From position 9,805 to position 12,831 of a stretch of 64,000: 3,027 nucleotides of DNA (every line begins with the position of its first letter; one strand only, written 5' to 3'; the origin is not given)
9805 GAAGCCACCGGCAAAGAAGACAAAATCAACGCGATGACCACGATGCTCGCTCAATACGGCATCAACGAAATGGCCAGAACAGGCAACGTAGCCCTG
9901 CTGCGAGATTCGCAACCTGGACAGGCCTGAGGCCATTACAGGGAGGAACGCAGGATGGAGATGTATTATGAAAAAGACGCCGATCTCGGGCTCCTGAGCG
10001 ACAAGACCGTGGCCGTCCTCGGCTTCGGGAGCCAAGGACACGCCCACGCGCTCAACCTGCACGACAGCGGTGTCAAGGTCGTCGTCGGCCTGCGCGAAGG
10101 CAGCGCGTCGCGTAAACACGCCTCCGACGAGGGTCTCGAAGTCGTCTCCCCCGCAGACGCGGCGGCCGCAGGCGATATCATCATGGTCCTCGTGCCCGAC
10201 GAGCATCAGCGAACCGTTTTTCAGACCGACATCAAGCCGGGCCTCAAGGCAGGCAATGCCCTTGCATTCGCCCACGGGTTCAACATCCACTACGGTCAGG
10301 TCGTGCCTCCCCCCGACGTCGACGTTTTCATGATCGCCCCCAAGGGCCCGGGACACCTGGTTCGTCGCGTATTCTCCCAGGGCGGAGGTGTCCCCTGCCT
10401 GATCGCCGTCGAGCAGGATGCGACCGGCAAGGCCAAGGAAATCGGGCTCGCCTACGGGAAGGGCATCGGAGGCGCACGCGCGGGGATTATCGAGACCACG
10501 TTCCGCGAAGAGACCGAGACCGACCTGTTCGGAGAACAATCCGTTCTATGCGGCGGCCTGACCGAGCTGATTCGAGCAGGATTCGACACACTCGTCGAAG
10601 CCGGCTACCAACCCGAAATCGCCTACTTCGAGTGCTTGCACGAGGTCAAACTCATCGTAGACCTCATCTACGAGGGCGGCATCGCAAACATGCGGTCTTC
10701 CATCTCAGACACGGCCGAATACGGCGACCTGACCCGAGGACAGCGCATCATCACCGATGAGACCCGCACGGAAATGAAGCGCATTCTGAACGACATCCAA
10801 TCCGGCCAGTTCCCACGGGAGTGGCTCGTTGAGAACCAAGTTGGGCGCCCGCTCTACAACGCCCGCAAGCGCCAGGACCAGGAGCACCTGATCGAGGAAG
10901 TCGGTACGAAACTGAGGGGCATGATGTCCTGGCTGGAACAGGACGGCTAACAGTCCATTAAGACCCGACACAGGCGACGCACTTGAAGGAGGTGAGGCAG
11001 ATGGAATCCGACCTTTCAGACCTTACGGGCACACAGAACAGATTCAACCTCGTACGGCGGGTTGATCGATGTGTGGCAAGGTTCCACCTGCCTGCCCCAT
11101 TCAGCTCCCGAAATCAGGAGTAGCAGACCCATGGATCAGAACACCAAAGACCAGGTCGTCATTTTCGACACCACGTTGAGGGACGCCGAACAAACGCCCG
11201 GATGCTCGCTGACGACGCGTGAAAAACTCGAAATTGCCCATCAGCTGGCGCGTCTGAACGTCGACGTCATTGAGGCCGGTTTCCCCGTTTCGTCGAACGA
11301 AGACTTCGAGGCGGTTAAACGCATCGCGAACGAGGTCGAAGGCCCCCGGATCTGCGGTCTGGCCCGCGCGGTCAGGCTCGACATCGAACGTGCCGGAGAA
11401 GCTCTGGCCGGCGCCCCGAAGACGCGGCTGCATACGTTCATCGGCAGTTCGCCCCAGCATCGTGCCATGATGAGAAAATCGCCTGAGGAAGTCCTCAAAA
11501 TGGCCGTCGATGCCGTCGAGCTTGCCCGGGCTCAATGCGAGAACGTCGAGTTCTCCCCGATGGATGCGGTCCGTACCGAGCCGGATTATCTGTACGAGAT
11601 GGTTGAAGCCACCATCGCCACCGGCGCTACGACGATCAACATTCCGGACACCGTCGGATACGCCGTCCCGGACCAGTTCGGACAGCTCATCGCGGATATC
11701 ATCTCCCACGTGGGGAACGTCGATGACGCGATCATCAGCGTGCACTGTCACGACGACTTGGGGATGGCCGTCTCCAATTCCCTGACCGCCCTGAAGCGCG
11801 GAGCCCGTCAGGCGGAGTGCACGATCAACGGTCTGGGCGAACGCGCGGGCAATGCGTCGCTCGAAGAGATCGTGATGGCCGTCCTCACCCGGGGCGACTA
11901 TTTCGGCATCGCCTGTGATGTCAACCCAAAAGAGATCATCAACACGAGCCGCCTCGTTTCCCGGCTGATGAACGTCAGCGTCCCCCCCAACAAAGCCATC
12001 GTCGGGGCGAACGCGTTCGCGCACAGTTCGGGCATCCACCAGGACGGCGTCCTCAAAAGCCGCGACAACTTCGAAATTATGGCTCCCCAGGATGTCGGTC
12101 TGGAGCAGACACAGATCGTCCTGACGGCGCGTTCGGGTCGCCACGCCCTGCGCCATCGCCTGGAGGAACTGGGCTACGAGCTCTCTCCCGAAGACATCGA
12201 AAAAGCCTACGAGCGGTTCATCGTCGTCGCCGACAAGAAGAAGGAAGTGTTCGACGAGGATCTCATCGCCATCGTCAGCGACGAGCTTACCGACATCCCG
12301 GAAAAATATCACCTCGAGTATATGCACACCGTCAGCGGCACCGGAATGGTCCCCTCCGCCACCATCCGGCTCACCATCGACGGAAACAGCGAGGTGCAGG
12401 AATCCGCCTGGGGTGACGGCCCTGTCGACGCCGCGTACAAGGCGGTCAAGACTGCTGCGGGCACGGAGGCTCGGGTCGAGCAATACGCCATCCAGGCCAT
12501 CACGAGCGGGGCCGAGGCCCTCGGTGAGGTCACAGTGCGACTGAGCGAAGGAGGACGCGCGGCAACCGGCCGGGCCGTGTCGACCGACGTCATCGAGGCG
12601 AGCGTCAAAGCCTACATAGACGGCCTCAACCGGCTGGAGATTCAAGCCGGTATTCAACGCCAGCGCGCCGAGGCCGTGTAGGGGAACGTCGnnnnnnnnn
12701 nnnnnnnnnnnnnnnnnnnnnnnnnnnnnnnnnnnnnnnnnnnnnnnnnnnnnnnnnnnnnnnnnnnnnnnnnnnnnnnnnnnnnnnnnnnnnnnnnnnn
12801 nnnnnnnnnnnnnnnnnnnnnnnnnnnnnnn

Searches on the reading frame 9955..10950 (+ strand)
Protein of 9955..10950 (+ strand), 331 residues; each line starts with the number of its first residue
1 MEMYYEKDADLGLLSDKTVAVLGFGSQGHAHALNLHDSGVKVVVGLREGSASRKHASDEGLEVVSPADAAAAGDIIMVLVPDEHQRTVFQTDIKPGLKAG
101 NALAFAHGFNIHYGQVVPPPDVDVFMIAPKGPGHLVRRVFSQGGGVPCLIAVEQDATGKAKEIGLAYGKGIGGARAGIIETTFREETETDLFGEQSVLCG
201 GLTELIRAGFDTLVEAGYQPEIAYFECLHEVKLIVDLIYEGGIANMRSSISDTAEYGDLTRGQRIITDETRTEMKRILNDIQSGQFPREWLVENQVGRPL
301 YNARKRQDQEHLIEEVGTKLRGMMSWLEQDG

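Call 17: search_protein_families(library=ncbifam, proteins=[window:9955-10950:+], max_evalue=1e-10)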
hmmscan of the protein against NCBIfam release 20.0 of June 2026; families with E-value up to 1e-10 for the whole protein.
window:9955-10950:+ (331 aa): 4 families
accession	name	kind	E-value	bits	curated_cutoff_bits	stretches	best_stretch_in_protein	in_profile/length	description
NF004017.0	PRK05479.1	equivalog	1e-168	560.3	336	1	1-329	2-330/337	ketol-acid reductoisomerase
NF009940.0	PRK13403.1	equivalog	2.4e-145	483.6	406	1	1-328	1-327/335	ketol-acid reductoisomerase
TIGR00465.1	ilvC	equivalog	1.2e-137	458.1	226.15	1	14-326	1-312/314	ketol-acid reductoisomerase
NF003557.0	PRK05225.1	equivalog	3.9e-56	190.6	713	2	11-202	32-229/491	ketol-acid reductoisomerase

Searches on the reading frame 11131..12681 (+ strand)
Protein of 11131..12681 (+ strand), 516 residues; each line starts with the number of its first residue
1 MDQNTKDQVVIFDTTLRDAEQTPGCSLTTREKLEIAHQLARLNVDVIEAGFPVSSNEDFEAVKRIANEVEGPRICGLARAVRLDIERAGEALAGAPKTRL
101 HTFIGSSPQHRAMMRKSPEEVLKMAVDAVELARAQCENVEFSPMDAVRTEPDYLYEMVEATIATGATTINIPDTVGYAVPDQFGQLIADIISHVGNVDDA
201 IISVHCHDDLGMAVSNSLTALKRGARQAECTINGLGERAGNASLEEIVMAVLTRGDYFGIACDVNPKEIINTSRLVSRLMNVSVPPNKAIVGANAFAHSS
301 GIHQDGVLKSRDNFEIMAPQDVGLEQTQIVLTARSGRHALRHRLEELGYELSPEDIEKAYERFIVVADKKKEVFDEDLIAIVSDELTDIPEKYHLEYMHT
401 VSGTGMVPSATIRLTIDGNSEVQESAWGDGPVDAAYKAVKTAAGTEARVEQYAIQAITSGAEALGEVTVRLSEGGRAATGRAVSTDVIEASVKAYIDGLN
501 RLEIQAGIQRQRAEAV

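Call 17: search_protein_families(library=ncbifam, proteins=[window:11131-12681:+], max_evalue=1e-10)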
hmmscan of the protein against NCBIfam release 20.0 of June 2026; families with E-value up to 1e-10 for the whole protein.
window:11131-12681:+ (516 aa): 19 families
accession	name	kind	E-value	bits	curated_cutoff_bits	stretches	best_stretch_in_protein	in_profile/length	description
NF002086.0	PRK00915.1-3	equivalog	2.8e-223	742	532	1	4-510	2-509/516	2-isopropylmalate synthase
NF002087.0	PRK00915.1-4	equivalog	2.5e-209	696.1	729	1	5-508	3-508/516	2-isopropylmalate synthase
TIGR00973.1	leuA_bact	equivalog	3.6e-206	685.4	598.7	1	8-500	1-494/494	2-isopropylmalate synthase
NF002084.0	PRK00915.1-1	equivalog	1.3e-188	627.8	748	1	6-510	2-507/523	2-isopropylmalate synthase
NF002088.0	PRK00915.1-5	equivalog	1e-179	598.4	697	1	8-507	3-503/514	2-isopropylmalate synthase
NF002085.0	PRK00915.1-2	subfamily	8.8e-147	489.9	517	1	3-502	8-499/504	2-isopropylmalate synthase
TIGR02090.1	LEU1_arch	subfamily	2.1e-113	379.1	484.75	1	9-382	1-363/363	isopropylmalate/citramalate/homocitrate synthases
NF041069.1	IPMS_Sufob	equivalog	3.3e-106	355.7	600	1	10-386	2-369/371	isopropylmalate synthase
TIGR02660.1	nifV_homocitr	equivalog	1.7e-78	264.5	462.9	1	9-381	2-364/365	homocitrate synthase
TIGR02146.1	LysS_fung_arch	equivalog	3.2e-72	243.6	413.55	1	11-361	1-340/344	homocitrate synthase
NF042434.1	IPMS_Lepto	equivalog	1.9e-67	227.8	500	1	6-362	3-365/374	2-isopropylmalate synthase LeuA2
TIGR00977.1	citramal_synth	equivalog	1.6e-60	204.9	450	1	9-500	2-514/526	citramalate synthase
NF042433.1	CitmalDyn_Leptosp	equivalog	8.5e-55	186.3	950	1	4-441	3-439/514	(R)-citramalate synthase CimA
NF002991.1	PRK03739.1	subfamily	4.5e-52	177.5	455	1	13-501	31-550/550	2-isopropylmalate synthase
TIGR00970.1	leuA_yeast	equivalog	2.6e-36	125.3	697.4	1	13-502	31-562/564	2-isopropylmalate synthase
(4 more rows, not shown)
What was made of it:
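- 9433..15860 (+): Regulated genes: ilvH 9433-9930, ilvC 9955-10950, leuA 11131-12681, leuC 12692-14092, leuD 14107-14709, leuB 14799-15860. NCBIfam equivalog hits above the curated cut-offs (call 17).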
